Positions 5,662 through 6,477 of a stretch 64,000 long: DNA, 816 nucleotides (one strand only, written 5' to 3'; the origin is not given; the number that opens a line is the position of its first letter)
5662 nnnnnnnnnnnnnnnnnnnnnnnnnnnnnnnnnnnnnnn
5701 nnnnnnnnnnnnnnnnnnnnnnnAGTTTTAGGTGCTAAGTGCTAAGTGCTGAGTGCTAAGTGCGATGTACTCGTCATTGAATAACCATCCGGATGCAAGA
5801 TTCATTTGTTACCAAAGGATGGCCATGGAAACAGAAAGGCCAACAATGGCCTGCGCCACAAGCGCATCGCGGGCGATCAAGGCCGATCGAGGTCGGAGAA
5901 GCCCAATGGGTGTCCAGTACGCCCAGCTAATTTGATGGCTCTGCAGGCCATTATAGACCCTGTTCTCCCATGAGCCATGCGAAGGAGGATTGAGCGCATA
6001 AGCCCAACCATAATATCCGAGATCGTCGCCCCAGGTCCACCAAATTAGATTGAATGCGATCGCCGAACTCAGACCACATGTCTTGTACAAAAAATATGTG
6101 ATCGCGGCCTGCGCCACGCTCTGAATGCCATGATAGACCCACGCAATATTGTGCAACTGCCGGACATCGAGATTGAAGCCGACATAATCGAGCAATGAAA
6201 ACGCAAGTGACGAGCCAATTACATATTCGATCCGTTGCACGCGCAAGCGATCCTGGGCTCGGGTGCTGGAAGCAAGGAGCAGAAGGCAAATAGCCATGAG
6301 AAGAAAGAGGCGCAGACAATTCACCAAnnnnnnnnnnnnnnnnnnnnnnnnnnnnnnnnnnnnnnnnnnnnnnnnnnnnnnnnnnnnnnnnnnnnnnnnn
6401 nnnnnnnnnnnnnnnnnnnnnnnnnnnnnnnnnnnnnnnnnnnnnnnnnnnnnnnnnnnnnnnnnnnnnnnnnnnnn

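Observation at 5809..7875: Tandem array of four tightly packed paralogous small secreted/membrane proteins of an unrecognised family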

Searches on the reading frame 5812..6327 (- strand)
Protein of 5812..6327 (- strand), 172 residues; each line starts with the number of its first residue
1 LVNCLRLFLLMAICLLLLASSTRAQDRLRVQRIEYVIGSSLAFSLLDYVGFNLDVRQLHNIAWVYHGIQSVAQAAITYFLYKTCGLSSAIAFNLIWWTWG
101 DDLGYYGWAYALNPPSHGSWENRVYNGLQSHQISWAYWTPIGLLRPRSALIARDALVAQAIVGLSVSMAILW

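Call 6: search_protein_families(library=pfam, proteins=[window:5812-6327:-], max_evalue=1)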
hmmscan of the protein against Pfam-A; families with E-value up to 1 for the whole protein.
window:5812-6327:- (172 aa): 1 family
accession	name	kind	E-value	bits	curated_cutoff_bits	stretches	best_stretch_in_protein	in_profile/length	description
PF10906.13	Mrx7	-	0.23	12.1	22.8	1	42-97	5-60/66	MIOREX complex component 7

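Call 7: search_protein_families(library=ncbifam, proteins=[window:5812-6327:-], max_evalue=1)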
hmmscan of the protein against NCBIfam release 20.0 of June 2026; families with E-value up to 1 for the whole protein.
window:5812-6327:- (172 aa): 1 family
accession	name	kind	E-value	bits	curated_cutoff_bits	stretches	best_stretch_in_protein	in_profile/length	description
NF050060.1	e_nPHAscl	equivalog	0.00056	19.1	450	1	29-89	137-197/345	extracellular native short-chain-length polyhydroxyalkanoate depolymerase PhaZ7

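Call 9: find_homologous_proteins(query=window:5812-6327:-, max_evalue=0.001)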
Query window:5812-6327:- (172 aa): 120 proteins with E <= 0.001 among 1947 candidates.
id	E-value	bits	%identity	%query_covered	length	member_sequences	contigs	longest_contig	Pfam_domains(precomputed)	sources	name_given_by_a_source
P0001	1.2e-102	359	100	94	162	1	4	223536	-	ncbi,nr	ncbi:MAG: hypothetical protein Q8922_03695 [Bacteroidota bacterium]|nr:hypothetical protein [Bactero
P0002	1.3e-83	297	76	100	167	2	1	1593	-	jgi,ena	-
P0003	1.0e-81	291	82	87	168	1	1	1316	-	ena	-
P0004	1.7e-71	258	65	98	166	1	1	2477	-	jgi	jgi:hypothetical protein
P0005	7.7e-66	239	65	94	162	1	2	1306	-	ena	-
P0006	7.4e-63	229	61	97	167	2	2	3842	-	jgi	jgi:hypothetical protein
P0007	4.2e-60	220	63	90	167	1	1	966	-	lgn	-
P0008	3.6e-59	217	60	100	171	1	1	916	-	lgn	-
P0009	6.6e-59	217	60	98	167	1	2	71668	-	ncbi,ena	-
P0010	6.4e-57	210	58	99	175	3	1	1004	-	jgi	jgi:hypothetical protein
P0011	4.2e-56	207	63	87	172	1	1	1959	-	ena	-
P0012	4.7e-56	207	60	98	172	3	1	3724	-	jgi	jgi:hypothetical protein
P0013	1.3e-55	206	56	98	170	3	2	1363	-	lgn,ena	-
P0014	2.3e-55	205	56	98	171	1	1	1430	-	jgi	jgi:hypothetical protein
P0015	2.7e-55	205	60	89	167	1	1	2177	-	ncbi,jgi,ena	-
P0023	5.9e-54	200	55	98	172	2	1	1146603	-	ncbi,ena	-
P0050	4.9e-48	181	55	96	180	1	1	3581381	-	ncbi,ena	-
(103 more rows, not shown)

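Call 20: predict_structure(alignment_id=A2)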
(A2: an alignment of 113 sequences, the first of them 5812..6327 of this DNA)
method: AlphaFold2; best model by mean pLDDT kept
length: 172 residues; sequences in the alignment: 113
mean_pLDDT: 92.9   pTM: 0.80
mean pLDDT of the five models: 92.9, 92.6, 92.3, 92.3, 92.2
residues with pLDDT >= 90: 146; 70-90: 16; 50-70: 9; < 50: 1
segments of 3 or more residues with pLDDT < 50: none
pLDDT, mean of each block of 10 residues (from residue 1): 87 82 64 97 98 94 95 98 97 98 98 90 93 95 96 98 98 91
secondary structure, 60 per line:
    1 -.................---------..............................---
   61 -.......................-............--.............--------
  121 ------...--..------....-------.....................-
elements in order: H2-18 H28-57 H62-84 H86-97 H100-112 H140-143 H153-171

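Call 25: find_encoding_contigs(protein=P0023, flank=8000, max_places=3)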
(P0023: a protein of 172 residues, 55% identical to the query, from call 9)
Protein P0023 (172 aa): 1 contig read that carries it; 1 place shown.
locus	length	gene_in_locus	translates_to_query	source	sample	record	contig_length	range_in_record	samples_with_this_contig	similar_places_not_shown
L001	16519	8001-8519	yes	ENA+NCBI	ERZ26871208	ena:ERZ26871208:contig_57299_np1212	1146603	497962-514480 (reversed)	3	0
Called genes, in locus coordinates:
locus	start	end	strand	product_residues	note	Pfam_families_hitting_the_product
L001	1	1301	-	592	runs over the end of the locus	PF01582:TIR (weak), PF13428:TPR_14 (faint), PF13676:TIR_2, PF07719:TPR_2 (faint), PF13432:TPR_16 (faint), PF13431:TPR_17 (faint), PF14559:TPR_19 (faint), PF13371:TPR_9 (faint), +4 more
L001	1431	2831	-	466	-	-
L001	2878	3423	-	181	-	PF07670:Gate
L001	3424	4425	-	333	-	PF07670:Gate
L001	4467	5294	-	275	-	PF10026:DUF2268 (weak)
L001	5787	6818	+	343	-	PF01571:GCV_T, PF08669:GCV_T_C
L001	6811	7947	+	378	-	PF02445:NadA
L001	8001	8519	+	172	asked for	-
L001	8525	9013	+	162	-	-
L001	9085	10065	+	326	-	PF18306:LDcluster4, PF03641:Lysine_decarbox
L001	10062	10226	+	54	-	-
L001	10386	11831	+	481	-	-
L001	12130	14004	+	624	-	PF11962:Peptidase_G2 (faint)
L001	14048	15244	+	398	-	-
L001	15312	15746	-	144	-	PF03652:RuvX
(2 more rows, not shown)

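Call 26: find_encoding_contigs(protein=P0050, flank=8000, max_places=3)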
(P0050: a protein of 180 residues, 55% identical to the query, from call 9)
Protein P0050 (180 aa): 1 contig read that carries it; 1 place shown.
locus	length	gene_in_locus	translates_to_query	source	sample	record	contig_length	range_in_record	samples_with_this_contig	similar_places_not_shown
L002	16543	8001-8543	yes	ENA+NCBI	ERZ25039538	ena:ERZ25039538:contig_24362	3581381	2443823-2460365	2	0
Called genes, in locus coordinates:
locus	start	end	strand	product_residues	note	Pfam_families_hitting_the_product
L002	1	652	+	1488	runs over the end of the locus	PF17517:IgGFc_binding, PF22073:Cep192_D4 (faint), PF07610:DUF1573 (faint), PF15780:ASH (faint), PF22544:HYDIN_VesB_CFA65-like_Ig (weak), PF18962:Por_Secre_tail (weak)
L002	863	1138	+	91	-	-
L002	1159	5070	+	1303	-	PF13860:FlgD_ig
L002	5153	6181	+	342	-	PF01571:GCV_T, PF08669:GCV_T_C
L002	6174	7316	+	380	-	PF02445:NadA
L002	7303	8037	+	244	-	PF00106:adh_short, PF08659:KR (weak), PF23441:SDR, PF13561:adh_short_C2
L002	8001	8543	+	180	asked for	-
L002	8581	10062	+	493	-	-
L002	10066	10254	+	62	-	-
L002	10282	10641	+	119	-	-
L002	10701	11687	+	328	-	PF18306:LDcluster4 (weak), PF03641:Lysine_decarbox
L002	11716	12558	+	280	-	-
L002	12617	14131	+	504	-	PF00072:Response_reg, PF08665:PglZ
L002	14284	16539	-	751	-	PF18962:Por_Secre_tail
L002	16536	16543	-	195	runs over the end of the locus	PF04542:Sigma70_r2 (weak), PF08281:Sigma70_r4_2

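Call 32: search_protein_families(library=phrogs, proteins=[window:5812-6327:-], max_evalue=0.1)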
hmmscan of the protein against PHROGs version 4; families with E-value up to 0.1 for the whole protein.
window:5812-6327:- (172 aa): 0 families

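Call 33: search_solved_structures(query=A2, max_evalue=10)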
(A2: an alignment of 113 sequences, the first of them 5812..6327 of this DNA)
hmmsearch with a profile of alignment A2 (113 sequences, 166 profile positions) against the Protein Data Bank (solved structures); distinct sequences matched with E-value up to 10: 0.

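Call 34: find_related_loci(query=A2, collection=genome_contigs, flank=6000)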
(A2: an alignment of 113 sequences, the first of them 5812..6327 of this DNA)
Query A2 (172 aa) in genome_contigs; peptide patterns used: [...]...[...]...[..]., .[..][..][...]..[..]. (x = any residue, [..] = any of these).
68 stretches matched a pattern; 30 encode a relative of the query (tblastn E <= 1e-3); 30 distinct loci.
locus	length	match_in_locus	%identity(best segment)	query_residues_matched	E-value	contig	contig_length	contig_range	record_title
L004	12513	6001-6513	60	1-172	8e-65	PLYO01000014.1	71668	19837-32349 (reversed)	MAG: Ignavibacteriae bacterium isolate palsa_1295 73.20120700_P3D.263_contig_48475, whole genome shotgun sequence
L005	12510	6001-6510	56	2-172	1e-59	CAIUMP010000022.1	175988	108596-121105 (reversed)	MAG: uncultured Ignavibacteriae bacterium isolate Ki2-D3_bin-1418 genome assembly, contig: bin-1418:22/62, whole genome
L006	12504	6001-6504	56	1-172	3e-57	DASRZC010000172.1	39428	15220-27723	MAG TPA_asm: Candidatus Kapaibacterium sp. isolate SMAG_U14065 k141_71112, whole genome shotgun sequence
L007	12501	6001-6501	58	5-172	2e-57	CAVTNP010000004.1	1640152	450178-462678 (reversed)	MAG: Ignavibacteriota bacterium isolate MFD04780.bin.1.195 genome assembly, contig: contig_5995, whole genome shotgun se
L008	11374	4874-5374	57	4-172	8e-57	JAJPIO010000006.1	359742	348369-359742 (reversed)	MAG: Bacteroidetes bacterium isolate Centralia_MAG_334 k107_17825533, whole genome shotgun sequence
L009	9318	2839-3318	58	7-171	5e-54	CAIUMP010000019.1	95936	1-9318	MAG: uncultured Ignavibacteriae bacterium isolate Ki2-D3_bin-1418 genome assembly, contig: bin-1418:19/62, whole genome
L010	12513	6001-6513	55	5-172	1e-52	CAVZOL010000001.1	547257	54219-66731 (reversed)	MAG: Ignavibacteriota bacterium isolate MFD05512.bin.2.5 genome assembly, contig: contig_10911, whole genome shotgun seq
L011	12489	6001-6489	55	7-171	5e-53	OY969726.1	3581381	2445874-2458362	MAG: uncultured Bacteroidetes bacterium isolate MFD05502.bin.4.212 genome assembly, chromosome: 1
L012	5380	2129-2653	52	5-172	4e-52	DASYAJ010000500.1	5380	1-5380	MAG TPA_asm: Candidatus Kapaibacterium sp. isolate SMAG_U4877 k141_3263620, whole genome shotgun sequence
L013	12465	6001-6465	54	14-171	4e-51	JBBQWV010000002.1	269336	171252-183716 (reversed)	MAG: Candidatus Kapaibacterium sp. isolate Co_metawrap_2078 Cmw_2078_k141_1992985_length_269336_cov_23.9993, whole genom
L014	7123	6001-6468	54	20-172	5e-51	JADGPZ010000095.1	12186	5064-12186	MAG: Candidatus Kapaibacterium sp. isolate Chersky.7_45 contig-100_1014, whole genome shotgun sequence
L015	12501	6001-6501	52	1-172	3e-50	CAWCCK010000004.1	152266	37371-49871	MAG: Ignavibacteriota bacterium isolate MFD04540.bin.1.132 genome assembly, contig: contig_19023, whole genome shotgun s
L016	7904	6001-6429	59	31-172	1e-50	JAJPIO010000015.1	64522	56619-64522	MAG: Bacteroidetes bacterium isolate Centralia_MAG_334 k107_21837995, whole genome shotgun sequence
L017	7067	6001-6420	55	29-171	3e-46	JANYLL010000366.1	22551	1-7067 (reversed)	MAG: Ignavibacteriae bacterium isolate GL140_6_metabinner_38 GL140_6_k141_1495475, whole genome shotgun sequence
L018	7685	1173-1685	43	5-172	2e-41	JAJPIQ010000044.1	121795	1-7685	MAG: Bacteroidetes bacterium isolate Centralia_MAG_339 k107_4424118, whole genome shotgun sequence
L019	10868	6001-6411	42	35-170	3e-30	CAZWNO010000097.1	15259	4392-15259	MAG TPA_asm: uncultured Chromatiales bacterium isolate SRP192927_co6_91 genome assembly, contig: NODE_9105_length_15259_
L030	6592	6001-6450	29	22-168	5e-13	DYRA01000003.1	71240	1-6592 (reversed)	MAG TPA_asm: Ignavibacterium album isolate SulCav_GS10_10_35_16 SulCav_GS10_10_81_length_71240_cov_8_878921, whole genom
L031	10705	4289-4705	27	43-170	3e-10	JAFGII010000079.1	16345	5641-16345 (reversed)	MAG: Ignavibacteria bacterium isolate Zod_Metabat.193 k87_7709309, whole genome shotgun sequence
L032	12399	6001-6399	30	41-170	3e-7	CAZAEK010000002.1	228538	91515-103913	MAG TPA_asm: uncultured Ignavibacterium sp. isolate binchicken_co58_107 genome assembly, contig: NODE_40_length_228538_c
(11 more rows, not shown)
